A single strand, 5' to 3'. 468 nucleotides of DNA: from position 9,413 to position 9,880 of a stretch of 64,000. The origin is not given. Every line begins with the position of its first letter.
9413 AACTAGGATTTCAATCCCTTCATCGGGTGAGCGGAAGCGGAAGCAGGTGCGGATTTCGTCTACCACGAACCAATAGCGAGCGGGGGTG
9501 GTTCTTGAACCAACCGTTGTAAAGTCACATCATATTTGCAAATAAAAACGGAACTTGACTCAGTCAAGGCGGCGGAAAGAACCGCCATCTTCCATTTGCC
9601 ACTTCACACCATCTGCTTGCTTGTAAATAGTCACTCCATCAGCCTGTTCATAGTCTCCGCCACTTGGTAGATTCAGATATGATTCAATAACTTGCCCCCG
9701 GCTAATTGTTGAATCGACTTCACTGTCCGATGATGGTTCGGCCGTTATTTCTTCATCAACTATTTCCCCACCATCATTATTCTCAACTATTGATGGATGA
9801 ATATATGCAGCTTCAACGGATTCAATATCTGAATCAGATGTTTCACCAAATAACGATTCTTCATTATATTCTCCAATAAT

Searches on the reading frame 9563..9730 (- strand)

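Call 12: search_protein_families(library=pfam, proteins=[window:9563-9730:-], max_evalue=1)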
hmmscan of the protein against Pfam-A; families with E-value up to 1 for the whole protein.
seq(56 aa): 2 families
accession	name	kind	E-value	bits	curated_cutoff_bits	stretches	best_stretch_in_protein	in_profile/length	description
PF12988.13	TraQ_transposon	-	0.12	12.8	27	1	5-52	37-85/133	TraQ conjugal transfer protein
PF14076.12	DUF4258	-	0.25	12.1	25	1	1-25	15-34/71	Domain of unknown function (DUF4258)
